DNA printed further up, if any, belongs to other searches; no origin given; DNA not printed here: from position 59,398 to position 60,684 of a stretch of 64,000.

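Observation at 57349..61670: Nucleotidyltransferase + 2H-phosphoesterase::N6-adenine methyltransferase + divergent patatin phospholipase: candidate undescribed nucleotide-signalling defence module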

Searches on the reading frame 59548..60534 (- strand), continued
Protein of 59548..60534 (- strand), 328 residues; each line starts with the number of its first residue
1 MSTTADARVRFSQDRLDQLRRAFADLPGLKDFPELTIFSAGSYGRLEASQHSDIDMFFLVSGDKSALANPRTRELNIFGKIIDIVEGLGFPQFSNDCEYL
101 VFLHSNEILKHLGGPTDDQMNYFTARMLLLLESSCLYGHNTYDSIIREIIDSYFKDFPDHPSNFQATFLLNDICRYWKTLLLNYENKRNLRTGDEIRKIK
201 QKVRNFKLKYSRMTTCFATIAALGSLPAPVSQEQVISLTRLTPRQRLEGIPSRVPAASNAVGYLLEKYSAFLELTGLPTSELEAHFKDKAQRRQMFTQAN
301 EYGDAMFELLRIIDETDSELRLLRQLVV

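Call 74: search_protein_families(library=pfam, proteins=[P0247, P0268, P0362, L063:1854-2435:+, L084:5984-6730:+, L066:11580-13376:-, L076:11583-12482:-, L068:10981-12063:-], max_evalue=0.01)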
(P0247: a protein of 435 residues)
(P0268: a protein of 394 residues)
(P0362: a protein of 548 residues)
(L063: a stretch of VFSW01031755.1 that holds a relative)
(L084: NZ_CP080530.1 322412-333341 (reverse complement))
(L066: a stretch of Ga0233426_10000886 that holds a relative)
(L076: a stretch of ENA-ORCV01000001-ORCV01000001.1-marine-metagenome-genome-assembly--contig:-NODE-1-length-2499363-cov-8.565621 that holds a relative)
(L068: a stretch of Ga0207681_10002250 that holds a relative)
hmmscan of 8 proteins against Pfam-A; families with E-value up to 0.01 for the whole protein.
P0247 (435 aa): 2 families
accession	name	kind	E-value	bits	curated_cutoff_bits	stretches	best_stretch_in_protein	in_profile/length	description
PF18765.7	Polbeta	-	9.7e-05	22.9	26.9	1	142-206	15-77/93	Polymerase beta, Nucleotidyltransferase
PF01909.29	NTP_transf_2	-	0.00014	22.6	21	1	137-177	11-54/93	Nucleotidyltransferase domain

P0268 (394 aa): 4 families
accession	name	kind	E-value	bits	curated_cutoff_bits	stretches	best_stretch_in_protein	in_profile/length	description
PF13676.11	TIR_2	-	1.2e-20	74.7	28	1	9-103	1-93/122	TIR domain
PF01582.25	TIR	-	2.1e-10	41.1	21.3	1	7-107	2-102/179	TIR domain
PF01909.29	NTP_transf_2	-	3.3e-05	24.6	21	1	206-251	5-47/93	Nucleotidyltransferase domain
PF18765.7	Polbeta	-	0.0035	17.9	26.9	1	215-248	14-46/93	Polymerase beta, Nucleotidyltransferase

P0362 (548 aa): 3 families
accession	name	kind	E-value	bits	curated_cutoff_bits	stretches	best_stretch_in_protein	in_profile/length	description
PF16473.11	Rv2179c-like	-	2.6e-05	24.4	27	1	21-196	4-173/177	3'-5' exoribonuclease Rv2179c-like domain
PF01909.29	NTP_transf_2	-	0.0011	19.7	21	1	254-283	13-39/93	Nucleotidyltransferase domain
PF03445.19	DUF294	-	0.0058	17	21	0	241-313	27-103/138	Putative nucleotidyltransferase DUF294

L063:1854-2435:+ (194 aa): 1 family
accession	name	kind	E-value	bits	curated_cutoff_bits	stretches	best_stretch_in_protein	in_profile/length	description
PF13563.12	2_5_RNA_ligase2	-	5.5e-06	26.9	27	1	26-141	18-146/152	2'-5' RNA ligase superfamily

L084:5984-6730:+ (249 aa): 1 family
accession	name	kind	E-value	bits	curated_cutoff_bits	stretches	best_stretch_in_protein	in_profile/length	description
PF01261.30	AP_endonuc_2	-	2.4e-07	31.2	31.1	1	101-177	113-189/249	Xylose isomerase-like TIM barrel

L066:11580-13376:- (598 aa): 7 families
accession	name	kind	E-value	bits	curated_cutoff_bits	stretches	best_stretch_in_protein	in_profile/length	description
PF00009.33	GTP_EFTU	-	5e-54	183.2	26.5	1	5-183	2-187/188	Elongation factor Tu GTP binding domain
PF06421.17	LepA_C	-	2.5e-49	166.3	29.7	1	489-595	1-107/107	GTP-binding protein LepA C-terminus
PF00679.30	EFG_C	-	1.1e-21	77.1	27.9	1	401-485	2-86/89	Elongation factor G C-terminus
PF03144.31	GTP_EFTU_D2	-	6.1e-10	39.8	30.3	1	207-277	1-73/73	Elongation factor Tu domain 2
PF14492.12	EFG_III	-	1.2e-06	29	27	1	293-367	2-73/75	Elongation Factor G, domain III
PF01926.29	MMR_HSR1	-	2.9e-05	24.6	21.9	1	16-134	9-113/113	50S ribosome-binding GTPase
PF00071.28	Ras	-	0.003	17.6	21.6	0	51-181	27-159/162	Ras family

L076:11583-12482:- (299 aa): 3 families
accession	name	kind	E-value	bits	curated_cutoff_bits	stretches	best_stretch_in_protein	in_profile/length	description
PF12697.13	Abhydrolase_6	-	1.2e-15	59.2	26.3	1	61-284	2-214/217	Alpha/beta hydrolase family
PF00561.26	Abhydrolase_1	-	3.2e-06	27.4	25.8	1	61-139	4-86/245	alpha/beta hydrolase fold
PF12146.15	Hydrolase_4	-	0.0004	20.2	27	1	59-140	6-94/239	Serine aminopeptidase, S33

L068:10981-12063:- (360 aa): 10 families
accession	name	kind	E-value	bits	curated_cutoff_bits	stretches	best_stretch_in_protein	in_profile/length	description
PF00326.27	Peptidase_S9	-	1.3e-43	149.5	22.6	1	162-359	8-211/213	Prolyl oligopeptidase family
PF20434.5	BD-FAE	-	1.9e-12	47.6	26.8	2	119-236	4-106/215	BD-FAE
PF01738.24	DLH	-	2.1e-10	41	21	1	159-351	32-201/217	Dienelactone hydrolase family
PF02129.25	Peptidase_S15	-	6e-07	29.9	23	0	110-257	1-133/262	X-Pro dipeptidyl-peptidase (S15 family)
PF00561.26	Abhydrolase_1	-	1.9e-05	24.9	25.8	1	131-259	1-112/245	alpha/beta hydrolase fold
PF05448.18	AXE1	-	5.6e-05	22.5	21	1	96-234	51-191/321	Acetyl xylan esterase (AXE1)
PF07859.19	Abhydrolase_3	-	0.0004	20.7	25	0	134-338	2-209/210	alpha/beta hydrolase fold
PF12697.13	Abhydrolase_6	-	0.00054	21.1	26.3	1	133-299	1-132/217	Alpha/beta hydrolase family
PF02230.22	Abhydrolase_2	-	0.0078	16.5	23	0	292-336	156-200/217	Phospholipase/Carboxylesterase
PF12146.15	Hydrolase_4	-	0.0084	15.9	27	0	288-338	187-235/239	Serine aminopeptidase, S33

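Call 80: search_protein_families(library=padloc, proteins=[L082:2377-3957:+, L082:4308-5675:-, L030:5149-7020:+, L030:7328-7972:+, P0362, P0247, L084:5984-6730:+, L083:711-1703:+, L084:5028-5981:+], max_evalue=0.001)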
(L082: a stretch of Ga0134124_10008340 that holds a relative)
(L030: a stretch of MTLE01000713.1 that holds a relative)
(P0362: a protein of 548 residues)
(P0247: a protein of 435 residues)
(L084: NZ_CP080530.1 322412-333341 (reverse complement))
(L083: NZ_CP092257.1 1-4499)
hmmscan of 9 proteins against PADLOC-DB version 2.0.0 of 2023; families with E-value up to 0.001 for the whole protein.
L082:2377-3957:+ (527 aa): 15 families
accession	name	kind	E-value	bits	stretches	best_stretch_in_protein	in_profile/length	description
PDLC02378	pAgo_I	-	5.2e-198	656.8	1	19-527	3-493/493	Class I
PDLC02436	pAgo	-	2.8e-112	373.9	1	18-526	5-459/460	-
PDLC02376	pAgo_I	-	8.4e-99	329.7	1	21-527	4-455/455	Class I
PDLC02377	pAgo_I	-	2e-43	146.8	1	226-525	161-455/457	Class I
PDLC02392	pAgo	-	1.2e-38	130.9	1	214-519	41-337/346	-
PDLC02384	pAgo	-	1.1e-25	88.1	1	230-507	735-1010/1030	-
PDLC02420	Aga_SIR2-PNTD1-PNTD2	-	1.8e-21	74.2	1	266-506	737-989/1010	Class I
PDLC02428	PprPIWI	-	1.2e-13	48.7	1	223-504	403-643/666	-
PDLC02397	pAgo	-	1.9e-11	41.6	2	214-329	304-401/578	-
PDLC02388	pAgo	-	1.2e-08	31.8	1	229-508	445-697/716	-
PDLC02389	pAgo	-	2.6e-07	27.4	1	282-506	506-714/733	-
PDLC02383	pAgo_II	-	3.8e-06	23.3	1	427-503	670-741/767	Class II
PDLC02386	pAgo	-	6.2e-05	19.7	0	227-303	433-491/697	-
PDLC02396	pAgo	-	9e-05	19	0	427-511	592-667/683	-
PDLC02382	pAgo_II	-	0.0004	17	1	428-503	688-758/782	Class II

L082:4308-5675:- (455 aa): 0 families

L030:5149-7020:+ (624 aa): 34 families (the best 25 are shown)
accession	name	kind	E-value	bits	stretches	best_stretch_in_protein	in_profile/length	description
PDLC01087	C3a187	-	8.1e-176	584.1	1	1-599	1-551/559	NERD+UvrD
PDLC03802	RTasHel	-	2.5e-22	77.5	2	354-517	192-333/675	DRT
PDLC03813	RTasNERD-Hel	-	5.9e-20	69.9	2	1-111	1-110/519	DRT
PDLC00117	GajB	-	4.4e-18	63.1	2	534-601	511-585/604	UrvD helicase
PDLC00132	GajB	-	4.8e-18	63.1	2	235-319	7-92/625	UrvD helicase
PDLC00122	GajB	-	4.1e-15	53.7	2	527-599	412-481/502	UrvD helicase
PDLC00103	GajB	-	7e-15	52.9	1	534-606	517-588/612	UrvD helicase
PDLC00114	GajB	-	2.9e-14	50.6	1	354-521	215-376/635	UrvD helicase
PDLC03002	Helicase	-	2.1e-10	37.5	1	227-398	186-373/707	-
PDLC02350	AbiO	-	7.2e-10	36.2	1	352-438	255-340/468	AbiO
PDLC00104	GajB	-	3e-09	34.2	1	536-589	502-562/574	UrvD helicase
PDLC00127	GajB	-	3.1e-09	33.9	1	534-597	502-573/594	UrvD helicase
PDLC00121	GajB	-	3.7e-09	33.7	1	248-313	21-94/565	UrvD helicase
PDLC00116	GajB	-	4.5e-09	33.5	0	530-593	456-521/557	UrvD helicase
PDLC00112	GajB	-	6.5e-09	32.9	0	539-595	496-562/581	UrvD helicase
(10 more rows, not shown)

L030:7328-7972:+ (215 aa): 8 families
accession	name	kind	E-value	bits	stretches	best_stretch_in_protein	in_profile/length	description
PDLC04839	PDC-S04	-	5e-70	233.3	1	4-206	3-203/205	-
PDLC04838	PDC-S04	-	7.5e-32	108.8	1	20-207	23-204/209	-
PDLC04841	PDC-S04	-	2.9e-12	44.8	1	48-190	130-254/292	-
PDLC04842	PDC-S04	-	1.5e-11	42.4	1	38-160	22-129/202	-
PDLC03963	SoFic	-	3.5e-11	41.1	1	60-186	113-240/361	-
PDLC04840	PDC-S04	-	1.1e-07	29.8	1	47-164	60-177/227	-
PDLC04836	PDC-S04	-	8.2e-07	26.4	1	130-163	156-189/244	-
PDLC04837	PDC-S04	-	2.9e-06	24.7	1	130-202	152-221/234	-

P0362 (548 aa): 4 families
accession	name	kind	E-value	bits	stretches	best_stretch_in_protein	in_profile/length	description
PDLC00753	Effector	-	3.5e-38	129.2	1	14-200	3-177/184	Exonuclease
PDLC04778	PDC-M70A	-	7e-25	86.1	1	248-499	38-298/355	-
PDLC01247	DEDDh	-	1.5e-08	33.4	1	22-196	3-138/139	"CAS-I,CAS-II,CAS-III,CAS-IV,CAS-V,CAS-VI; associated"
PDLC00771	Cyclase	-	0.00064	17.1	0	237-282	23-66/271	oligonucleotide-cyclase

P0247 (435 aa): 3 families
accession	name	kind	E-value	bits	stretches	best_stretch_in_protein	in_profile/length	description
PDLC04778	PDC-M70A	-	2.6e-22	77.7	1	139-404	46-323/355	-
PDLC04904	PDC-S09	-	4.1e-05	21.7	1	122-182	9-67/104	-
PDLC04902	PDC-S09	-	0.00013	20.3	1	123-182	6-64/97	-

L084:5984-6730:+ (249 aa): 1 family
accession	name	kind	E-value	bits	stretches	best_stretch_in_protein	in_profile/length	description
PDLC04779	PDC-M70B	-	2.2e-105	349.3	1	1-232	1-232/238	-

L083:711-1703:+ (331 aa): 4 families
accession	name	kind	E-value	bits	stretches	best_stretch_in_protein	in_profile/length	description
PDLC04778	PDC-M70A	-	5.3e-54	181.9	1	7-325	16-345/355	-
PDLC04903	PDC-S09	-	4.7e-05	21.6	1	22-75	9-60/108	-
PDLC04906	PDC-S09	-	0.00044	18.6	0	44-75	27-58/98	-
PDLC04904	PDC-S09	-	0.00088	17.5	0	43-86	27-70/104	-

L084:5028-5981:+ (318 aa): 7 families
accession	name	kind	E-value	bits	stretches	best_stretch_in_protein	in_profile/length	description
PDLC04778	PDC-M70A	-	1.1e-146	486.7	1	3-318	38-355/355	-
PDLC04903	PDC-S09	-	1.4e-05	23.3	1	16-45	29-58/108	-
PDLC04904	PDC-S09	-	1.5e-05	23.1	1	18-60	30-69/104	-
PDLC04902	PDC-S09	-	2.3e-05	22.6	1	17-60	25-66/97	-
PDLC04907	PDC-S09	-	5.2e-05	21.3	1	15-46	29-60/114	-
PDLC04369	PDC-M05A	-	0.00033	18.3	1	9-40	99-130/201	-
PDLC04906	PDC-S09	-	0.00039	18.8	1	16-60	27-69/98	-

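Call 81: find_encoding_contigs(protein=P0094, flank=8000, max_places=2)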
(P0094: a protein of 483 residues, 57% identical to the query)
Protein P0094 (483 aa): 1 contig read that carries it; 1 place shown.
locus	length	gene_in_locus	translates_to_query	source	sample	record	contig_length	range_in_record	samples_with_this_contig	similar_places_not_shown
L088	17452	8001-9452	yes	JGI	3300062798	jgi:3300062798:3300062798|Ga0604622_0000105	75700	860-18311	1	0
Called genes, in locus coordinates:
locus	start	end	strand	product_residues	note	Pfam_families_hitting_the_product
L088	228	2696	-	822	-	PF12704:MacB_PCD, PF02687:FtsX, PF12704:MacB_PCD, PF02687:FtsX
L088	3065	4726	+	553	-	-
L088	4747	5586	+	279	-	PF06739:SBBP (weak)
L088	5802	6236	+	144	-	-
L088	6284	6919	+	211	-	-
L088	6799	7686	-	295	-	-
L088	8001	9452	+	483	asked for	PF01582:TIR, PF13676:TIR_2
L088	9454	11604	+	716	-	PF07669:Eco57I, PF22837:M_Eco57I_C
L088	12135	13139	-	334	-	-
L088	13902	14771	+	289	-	PF01048:PNP_UDP_1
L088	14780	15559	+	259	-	PF01975:SurE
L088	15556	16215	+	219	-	PF01135:PCMT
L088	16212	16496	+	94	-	PF00708:Acylphosphatase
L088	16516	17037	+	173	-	PF00156:Pribosyltran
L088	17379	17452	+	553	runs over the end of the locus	PF13231:PMT_2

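Call 90: fold_search(model_id=the predicted structure, library=viral)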
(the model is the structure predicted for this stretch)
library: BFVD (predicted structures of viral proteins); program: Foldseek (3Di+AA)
matches with E <= 10: 147; with E <= 0.001: 0
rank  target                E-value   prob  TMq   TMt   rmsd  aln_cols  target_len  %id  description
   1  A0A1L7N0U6            1.7e-01  0.82  0.37  0.40  13.3       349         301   13  Polymerase nucleotidyl transferase domain-containing protein [Ralstonia phage RP12]
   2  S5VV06                1.9e-01  0.14  0.16  0.19  20.6       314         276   14  Nucleotidyltransferase [Pseudomonas phage PaBG]
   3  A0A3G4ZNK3            2.2e-01  0.72  0.30  0.40  11.4       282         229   12  Polymerase nucleotidyl transferase domain-containing protein [Terrestrivirus sp.]
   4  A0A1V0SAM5            2.3e-01  0.95  0.17  0.33   4.7        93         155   15  Polymerase beta nucleotidyltransferase domain-containing protein [Catovirus CTV1]
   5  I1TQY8                4.8e-01  0.28  0.29  0.32  16.9       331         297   14  (no name in the UniProt tables at hand)
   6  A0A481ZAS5            5.0e-01  0.47  0.15  0.16   5.3        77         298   19  tRNA nucleotidyltransferase/poly(A) polymerase [Pithovirus LCPAC403]
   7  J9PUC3                5.0e-01  0.28  0.28  0.31  22.9       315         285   12  Nucleotidyltransferase [Bacillus phage BCD7]
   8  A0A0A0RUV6            5.3e-01  0.21  0.24  0.30  17.3       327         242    9  Nucleotidyltransferase [Bacillus phage Mater]
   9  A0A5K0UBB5            6.1e-01  0.15  0.15  0.17  17.0       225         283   11  Putative t-snare protein [Yasminevirus sp. GU-2018]
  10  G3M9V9                6.3e-01  0.54  0.33  0.23   9.1       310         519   11  Gp218 [Bacillus phage G]
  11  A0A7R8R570            7.0e-01  0.54  0.34  0.41  10.0       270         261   12  Nucleotidyltransferase [Klebsiella phage vB_KvM-Eowyn]
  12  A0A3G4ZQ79            7.6e-01  0.07  0.16  0.12  25.4       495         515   10  Nucleotidyltransferase [Terrestrivirus sp.]
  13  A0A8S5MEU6            8.8e-01  0.12  0.20  0.20  16.8       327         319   12  Uncharacterized protein [Siphoviridae sp. ctYh54]
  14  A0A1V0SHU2            9.2e-01  0.44  0.30  0.41   8.3       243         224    9  Putative nucleotidyltransferase [Klosneuvirus KNV1]
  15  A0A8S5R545            9.2e-01  0.18  0.26  0.30  14.4       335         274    9  Putative nucleotidyltransferase [Ackermannviridae sp. ctaCq7]
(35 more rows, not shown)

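Call 91: find_encoding_contigs(protein=P0010, flank=5000, max_places=1)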
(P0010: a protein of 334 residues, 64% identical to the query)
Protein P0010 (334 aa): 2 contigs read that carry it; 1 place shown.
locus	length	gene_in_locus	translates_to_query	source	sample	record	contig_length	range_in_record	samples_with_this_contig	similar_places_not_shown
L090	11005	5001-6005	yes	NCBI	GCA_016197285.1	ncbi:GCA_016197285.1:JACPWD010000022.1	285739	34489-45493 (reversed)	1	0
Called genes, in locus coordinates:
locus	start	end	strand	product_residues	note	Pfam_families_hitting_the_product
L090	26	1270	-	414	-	PF01494:FAD_binding_3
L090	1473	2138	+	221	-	PF00392:GntR, PF07729:FCD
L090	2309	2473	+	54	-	-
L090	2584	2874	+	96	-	PF05015:HigB-like_toxin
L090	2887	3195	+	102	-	PF13560:HTH_31 (weak), PF01381:HTH_3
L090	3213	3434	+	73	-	PF04255:DUF433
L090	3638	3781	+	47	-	-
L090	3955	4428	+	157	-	-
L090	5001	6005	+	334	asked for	-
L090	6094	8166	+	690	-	PF07669:Eco57I, PF22837:M_Eco57I_C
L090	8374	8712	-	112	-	PF13744:HTH_37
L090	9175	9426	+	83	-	PF04365:BrnT_toxin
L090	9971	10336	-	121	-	-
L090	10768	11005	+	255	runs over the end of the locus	PF00378:ECH_1, PF16113:ECH_2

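Call 92: find_encoding_contigs(protein=P0060, flank=5000, max_places=1)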
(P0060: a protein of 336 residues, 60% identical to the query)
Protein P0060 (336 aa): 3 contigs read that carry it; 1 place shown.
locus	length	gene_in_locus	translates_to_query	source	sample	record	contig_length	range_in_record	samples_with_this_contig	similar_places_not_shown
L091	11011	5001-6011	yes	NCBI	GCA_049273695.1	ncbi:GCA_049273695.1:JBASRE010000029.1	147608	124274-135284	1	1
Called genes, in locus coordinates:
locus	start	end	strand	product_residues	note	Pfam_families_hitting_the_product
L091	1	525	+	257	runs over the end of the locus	PF01618:MotA_ExbB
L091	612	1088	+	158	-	PF02472:ExbD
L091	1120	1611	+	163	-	PF02472:ExbD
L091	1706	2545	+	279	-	PF07719:TPR_2 (faint), PF14559:TPR_19 (faint)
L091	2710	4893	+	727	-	PF01966:HD, PF13328:HD_4, PF01842:ACT (faint), PF04607:RelA_SpoT, PF02824:TGS, PF19296:RelA_AH, PF28438:RelA_RIS, PF13291:ACT_4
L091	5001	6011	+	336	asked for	-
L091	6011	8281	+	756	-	PF07669:Eco57I, PF22837:M_Eco57I_C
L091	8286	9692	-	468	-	PF00675:Peptidase_M16, PF05193:Peptidase_M16_C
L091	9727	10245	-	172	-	PF00578:AhpC-TSA, PF08534:Redoxin, PF13905:Thioredoxin_8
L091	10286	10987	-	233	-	PF00483:NTP_transferase, PF01128:IspD, PF12804:NTP_transf_3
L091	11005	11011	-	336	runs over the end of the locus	PF00941:FAD_binding_5, PF03450:CO_deh_flav_C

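Call 93: find_encoding_contigs(protein=P0067, flank=5000, max_places=1)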
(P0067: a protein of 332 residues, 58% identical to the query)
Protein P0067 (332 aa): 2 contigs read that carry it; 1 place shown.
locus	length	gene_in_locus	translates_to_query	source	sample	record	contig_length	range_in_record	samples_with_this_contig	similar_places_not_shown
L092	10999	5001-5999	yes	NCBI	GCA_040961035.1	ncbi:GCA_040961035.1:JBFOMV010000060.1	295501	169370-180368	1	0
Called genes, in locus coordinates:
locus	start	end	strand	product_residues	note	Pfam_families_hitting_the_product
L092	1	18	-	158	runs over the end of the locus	-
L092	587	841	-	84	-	PF05593:RHS_repeat (faint)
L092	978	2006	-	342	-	PF03781:FGE-sulfatase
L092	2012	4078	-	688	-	PF05593:RHS_repeat (faint)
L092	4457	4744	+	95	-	-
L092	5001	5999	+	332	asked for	PF01909:NTP_transf_2 (faint)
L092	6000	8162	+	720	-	PF07669:Eco57I, PF22837:M_Eco57I_C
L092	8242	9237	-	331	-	-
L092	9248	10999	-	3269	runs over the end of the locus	PF03534:SpvB, PF05593:RHS_repeat (faint), PF01839:FG-GAP (faint), PF13517:FG-GAP_3 (faint), PF12256:TcdB_toxin_midN, PF25023:TEN_YD-shell, PF01551:Peptidase_M23 (weak)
